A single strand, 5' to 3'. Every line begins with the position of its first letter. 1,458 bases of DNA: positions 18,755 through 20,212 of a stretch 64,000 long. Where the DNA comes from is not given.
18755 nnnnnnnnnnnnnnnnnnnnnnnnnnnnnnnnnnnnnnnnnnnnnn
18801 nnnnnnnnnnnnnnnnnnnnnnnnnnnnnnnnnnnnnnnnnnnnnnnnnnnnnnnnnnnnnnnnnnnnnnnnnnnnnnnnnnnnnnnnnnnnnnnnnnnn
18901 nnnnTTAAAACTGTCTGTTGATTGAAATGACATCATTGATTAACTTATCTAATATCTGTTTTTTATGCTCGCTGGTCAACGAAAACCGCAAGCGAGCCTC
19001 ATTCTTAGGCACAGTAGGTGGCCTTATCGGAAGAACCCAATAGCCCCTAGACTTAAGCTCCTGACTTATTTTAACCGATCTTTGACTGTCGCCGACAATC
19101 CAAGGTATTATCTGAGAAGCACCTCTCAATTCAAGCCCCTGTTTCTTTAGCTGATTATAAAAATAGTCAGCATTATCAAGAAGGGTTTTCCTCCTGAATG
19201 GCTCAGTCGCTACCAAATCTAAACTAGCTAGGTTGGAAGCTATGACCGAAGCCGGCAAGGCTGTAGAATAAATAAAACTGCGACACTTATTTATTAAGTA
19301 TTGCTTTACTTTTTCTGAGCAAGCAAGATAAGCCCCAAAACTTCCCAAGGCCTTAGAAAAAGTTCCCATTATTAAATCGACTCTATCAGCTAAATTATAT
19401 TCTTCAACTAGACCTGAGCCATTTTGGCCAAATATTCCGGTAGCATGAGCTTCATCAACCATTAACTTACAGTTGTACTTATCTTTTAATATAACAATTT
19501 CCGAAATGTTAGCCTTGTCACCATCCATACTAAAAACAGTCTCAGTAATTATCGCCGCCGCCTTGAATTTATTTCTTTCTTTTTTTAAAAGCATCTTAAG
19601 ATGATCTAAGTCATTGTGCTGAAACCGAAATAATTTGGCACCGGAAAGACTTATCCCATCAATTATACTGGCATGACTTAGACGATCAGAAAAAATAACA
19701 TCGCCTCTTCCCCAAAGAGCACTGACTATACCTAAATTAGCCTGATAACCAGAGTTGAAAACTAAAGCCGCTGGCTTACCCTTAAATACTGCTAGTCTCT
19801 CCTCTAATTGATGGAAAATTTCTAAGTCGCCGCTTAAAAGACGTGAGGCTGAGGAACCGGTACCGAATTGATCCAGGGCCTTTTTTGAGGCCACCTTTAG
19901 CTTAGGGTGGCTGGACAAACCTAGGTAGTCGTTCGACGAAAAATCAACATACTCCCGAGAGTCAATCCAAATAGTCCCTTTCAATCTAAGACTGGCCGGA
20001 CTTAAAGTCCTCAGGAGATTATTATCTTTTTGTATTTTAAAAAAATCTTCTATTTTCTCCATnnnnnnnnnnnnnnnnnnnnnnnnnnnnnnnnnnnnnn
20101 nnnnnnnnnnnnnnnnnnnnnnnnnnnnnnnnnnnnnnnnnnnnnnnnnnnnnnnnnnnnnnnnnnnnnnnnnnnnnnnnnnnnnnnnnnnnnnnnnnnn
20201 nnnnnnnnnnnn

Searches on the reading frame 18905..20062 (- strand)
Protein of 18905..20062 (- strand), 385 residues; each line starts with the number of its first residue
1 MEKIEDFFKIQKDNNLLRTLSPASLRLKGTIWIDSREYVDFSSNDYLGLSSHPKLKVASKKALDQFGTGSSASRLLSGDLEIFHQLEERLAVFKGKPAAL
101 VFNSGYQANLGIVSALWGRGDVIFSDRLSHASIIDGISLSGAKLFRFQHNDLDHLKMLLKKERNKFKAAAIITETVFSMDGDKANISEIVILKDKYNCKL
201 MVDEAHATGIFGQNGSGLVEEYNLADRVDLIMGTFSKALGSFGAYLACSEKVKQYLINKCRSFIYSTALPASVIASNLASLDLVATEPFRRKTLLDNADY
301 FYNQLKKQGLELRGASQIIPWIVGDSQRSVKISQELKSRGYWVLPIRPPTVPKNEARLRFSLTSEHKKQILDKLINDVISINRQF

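Call 83: search_protein_families(library=pfam, proteins=[window:18905-20062:-], max_evalue=0.00001)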
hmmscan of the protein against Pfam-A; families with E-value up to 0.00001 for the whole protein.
window:18905-20062:- (385 aa): 1 family
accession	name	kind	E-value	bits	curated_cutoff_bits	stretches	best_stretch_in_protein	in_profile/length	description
PF00155.27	Aminotran_1_2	-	6.5e-60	203.7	19.7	1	37-376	2-359/361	Aminotransferase class I and II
